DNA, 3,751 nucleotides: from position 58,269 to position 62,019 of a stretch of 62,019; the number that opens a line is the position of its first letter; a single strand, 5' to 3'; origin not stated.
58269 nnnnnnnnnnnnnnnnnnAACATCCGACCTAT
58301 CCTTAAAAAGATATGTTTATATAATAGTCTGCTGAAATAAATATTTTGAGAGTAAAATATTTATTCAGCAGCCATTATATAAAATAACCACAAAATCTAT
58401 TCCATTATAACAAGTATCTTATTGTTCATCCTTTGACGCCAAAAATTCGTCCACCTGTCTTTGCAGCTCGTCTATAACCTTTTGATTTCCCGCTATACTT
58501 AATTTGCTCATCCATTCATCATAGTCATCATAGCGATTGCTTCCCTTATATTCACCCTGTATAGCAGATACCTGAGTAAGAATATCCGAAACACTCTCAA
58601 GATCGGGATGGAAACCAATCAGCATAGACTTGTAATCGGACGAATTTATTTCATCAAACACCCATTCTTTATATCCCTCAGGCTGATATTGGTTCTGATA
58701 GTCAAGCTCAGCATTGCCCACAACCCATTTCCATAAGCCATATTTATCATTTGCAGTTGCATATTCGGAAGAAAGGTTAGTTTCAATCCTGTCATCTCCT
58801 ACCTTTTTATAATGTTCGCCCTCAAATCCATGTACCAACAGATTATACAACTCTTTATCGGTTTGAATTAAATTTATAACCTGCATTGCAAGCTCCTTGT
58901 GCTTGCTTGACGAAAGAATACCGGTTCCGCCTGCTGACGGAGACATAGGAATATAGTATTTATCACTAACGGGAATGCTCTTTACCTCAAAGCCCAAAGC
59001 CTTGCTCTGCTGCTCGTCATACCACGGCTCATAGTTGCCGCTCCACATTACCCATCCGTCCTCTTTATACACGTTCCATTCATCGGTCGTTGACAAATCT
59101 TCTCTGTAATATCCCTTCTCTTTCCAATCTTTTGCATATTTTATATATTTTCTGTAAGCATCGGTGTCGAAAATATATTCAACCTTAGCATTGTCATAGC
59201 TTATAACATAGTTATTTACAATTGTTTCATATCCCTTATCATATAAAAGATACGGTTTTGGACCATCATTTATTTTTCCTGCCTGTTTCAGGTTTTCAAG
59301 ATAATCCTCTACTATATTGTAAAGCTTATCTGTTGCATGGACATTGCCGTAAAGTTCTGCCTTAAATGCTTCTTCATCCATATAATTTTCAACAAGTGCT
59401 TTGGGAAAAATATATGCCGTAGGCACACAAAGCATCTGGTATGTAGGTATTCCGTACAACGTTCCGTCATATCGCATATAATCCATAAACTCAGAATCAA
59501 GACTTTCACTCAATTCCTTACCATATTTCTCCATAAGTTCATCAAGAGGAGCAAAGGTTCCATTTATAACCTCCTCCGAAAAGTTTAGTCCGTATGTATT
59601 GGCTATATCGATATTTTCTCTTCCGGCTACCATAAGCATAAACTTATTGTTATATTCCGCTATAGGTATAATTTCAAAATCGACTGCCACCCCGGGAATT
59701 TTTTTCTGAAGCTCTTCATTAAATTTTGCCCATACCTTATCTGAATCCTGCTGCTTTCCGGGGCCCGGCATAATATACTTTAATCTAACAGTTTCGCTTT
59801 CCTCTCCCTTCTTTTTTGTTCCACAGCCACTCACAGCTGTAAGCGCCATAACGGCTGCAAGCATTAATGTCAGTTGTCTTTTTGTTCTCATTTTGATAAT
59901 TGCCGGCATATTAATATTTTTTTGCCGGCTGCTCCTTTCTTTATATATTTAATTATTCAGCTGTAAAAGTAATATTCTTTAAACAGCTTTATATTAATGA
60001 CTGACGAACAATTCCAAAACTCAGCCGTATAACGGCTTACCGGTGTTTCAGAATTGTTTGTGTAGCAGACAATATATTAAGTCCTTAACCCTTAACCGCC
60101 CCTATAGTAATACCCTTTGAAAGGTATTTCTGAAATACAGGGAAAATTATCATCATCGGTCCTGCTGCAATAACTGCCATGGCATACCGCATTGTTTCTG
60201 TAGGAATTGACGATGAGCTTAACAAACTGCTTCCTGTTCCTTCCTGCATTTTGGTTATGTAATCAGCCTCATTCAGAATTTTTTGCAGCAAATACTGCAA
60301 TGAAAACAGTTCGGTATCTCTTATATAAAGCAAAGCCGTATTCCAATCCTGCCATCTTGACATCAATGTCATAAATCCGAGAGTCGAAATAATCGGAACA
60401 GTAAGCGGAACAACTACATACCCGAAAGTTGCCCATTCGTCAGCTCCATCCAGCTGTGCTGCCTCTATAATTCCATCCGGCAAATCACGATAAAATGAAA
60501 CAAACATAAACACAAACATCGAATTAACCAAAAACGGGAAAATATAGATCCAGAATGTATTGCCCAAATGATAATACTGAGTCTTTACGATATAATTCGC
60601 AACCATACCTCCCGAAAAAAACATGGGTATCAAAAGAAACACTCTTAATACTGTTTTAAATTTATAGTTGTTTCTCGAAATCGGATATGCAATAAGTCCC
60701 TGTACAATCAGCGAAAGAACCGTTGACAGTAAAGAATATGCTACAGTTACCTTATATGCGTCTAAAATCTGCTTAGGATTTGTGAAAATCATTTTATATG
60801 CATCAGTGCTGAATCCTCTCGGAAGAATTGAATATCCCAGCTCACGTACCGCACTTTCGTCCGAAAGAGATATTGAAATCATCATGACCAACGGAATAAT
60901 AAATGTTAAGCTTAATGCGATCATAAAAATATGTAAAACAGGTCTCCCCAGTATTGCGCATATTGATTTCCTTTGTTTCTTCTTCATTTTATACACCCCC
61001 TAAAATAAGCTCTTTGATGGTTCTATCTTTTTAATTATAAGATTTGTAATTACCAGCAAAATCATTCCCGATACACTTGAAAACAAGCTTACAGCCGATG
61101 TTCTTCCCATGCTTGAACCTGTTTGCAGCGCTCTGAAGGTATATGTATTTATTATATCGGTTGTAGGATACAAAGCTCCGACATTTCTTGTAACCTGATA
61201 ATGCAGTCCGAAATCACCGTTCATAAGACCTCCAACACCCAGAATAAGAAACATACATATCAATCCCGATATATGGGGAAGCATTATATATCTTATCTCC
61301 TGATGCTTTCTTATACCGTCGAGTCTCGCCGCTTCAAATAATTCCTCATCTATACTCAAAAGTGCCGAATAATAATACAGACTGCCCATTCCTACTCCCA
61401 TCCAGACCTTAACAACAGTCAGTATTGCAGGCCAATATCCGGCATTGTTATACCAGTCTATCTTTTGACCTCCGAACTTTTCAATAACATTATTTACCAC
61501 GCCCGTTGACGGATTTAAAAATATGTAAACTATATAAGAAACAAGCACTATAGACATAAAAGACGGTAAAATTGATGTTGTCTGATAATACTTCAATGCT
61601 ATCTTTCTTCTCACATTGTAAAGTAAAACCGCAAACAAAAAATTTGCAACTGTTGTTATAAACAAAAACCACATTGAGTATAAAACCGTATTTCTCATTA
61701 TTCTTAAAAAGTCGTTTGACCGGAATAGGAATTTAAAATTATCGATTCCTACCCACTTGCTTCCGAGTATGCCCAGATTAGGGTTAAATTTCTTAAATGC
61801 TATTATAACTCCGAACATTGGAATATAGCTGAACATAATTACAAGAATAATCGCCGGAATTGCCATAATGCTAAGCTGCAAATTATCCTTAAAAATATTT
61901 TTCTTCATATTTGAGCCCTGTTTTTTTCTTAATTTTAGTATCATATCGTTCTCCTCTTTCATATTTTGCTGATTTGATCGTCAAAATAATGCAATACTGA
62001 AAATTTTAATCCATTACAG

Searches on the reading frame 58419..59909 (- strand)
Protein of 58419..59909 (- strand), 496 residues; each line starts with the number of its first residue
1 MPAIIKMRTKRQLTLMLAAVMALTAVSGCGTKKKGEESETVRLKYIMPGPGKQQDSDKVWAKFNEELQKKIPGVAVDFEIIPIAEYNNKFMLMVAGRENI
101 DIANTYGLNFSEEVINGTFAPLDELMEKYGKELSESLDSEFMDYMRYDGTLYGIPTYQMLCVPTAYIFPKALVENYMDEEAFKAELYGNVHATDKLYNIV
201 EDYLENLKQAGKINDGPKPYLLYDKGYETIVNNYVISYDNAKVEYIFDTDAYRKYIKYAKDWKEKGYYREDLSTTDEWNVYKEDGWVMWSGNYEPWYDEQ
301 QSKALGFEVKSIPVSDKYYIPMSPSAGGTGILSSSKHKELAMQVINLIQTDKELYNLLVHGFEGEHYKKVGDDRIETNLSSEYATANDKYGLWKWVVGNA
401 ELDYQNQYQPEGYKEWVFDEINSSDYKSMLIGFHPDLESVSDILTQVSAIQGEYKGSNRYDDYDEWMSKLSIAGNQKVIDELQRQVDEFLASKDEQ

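Call 10: search_protein_families(library=pfam, proteins=[window:58419-59909:-], max_evalue=0.001)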
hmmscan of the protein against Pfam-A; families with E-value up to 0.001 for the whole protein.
window:58419-59909:- (496 aa): 1 family
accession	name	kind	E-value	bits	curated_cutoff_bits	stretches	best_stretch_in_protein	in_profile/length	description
PF12010.13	DUF3502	-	6.5e-09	36.5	24.4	1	430-491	2-69/69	Domain of unknown function (DUF3502)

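Call 104: search_solved_structures(query=window:58419-59909:-, max_evalue=0.001)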
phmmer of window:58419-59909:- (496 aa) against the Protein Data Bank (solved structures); distinct sequences matched with E-value up to 0.001: 4.
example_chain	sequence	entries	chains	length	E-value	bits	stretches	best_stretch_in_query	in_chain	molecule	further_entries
5swa_A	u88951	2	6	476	7e-22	80.9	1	33-493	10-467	Extracellular solute-binding protein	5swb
5mlt_A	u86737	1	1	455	1.7e-21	79.5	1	52-493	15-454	ABC transporter, substrate-binding protein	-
5suo_A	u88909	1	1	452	2.2e-21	79.2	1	52-493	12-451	Extracellular solute-binding protein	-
5f7v_A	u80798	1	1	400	0.00015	23.7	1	30-177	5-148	Lmo0181 protein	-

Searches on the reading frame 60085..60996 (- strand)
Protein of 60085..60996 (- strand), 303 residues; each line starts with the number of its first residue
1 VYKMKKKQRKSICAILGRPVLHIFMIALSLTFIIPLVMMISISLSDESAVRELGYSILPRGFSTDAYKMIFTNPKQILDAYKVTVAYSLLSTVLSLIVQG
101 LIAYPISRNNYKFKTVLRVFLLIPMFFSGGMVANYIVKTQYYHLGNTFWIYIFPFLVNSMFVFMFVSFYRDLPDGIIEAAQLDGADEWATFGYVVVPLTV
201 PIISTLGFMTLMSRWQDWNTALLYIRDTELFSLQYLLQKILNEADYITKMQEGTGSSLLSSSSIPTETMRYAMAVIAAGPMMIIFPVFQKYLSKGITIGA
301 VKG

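Call 10: search_protein_families(library=pfam, proteins=[window:60085-60996:-], max_evalue=0.001)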
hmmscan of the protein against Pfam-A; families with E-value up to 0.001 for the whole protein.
window:60085-60996:- (303 aa): 1 family
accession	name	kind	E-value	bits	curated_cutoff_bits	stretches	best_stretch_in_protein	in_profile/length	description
PF00528.27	BPD_transp_1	-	2.4e-10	40.9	26.4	1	108-296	11-182/184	Binding-protein-dependent transport system inner membrane component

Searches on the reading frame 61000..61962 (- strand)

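Call 10: search_protein_families(library=pfam, proteins=[window:61000-61962:-], max_evalue=0.001)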
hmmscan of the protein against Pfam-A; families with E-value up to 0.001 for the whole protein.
window:61000-61962:- (320 aa): 1 family
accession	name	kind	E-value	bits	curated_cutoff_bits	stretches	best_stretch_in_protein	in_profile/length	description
PF00528.27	BPD_transp_1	-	5e-16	59.4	26.4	1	111-313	9-182/184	Binding-protein-dependent transport system inner membrane component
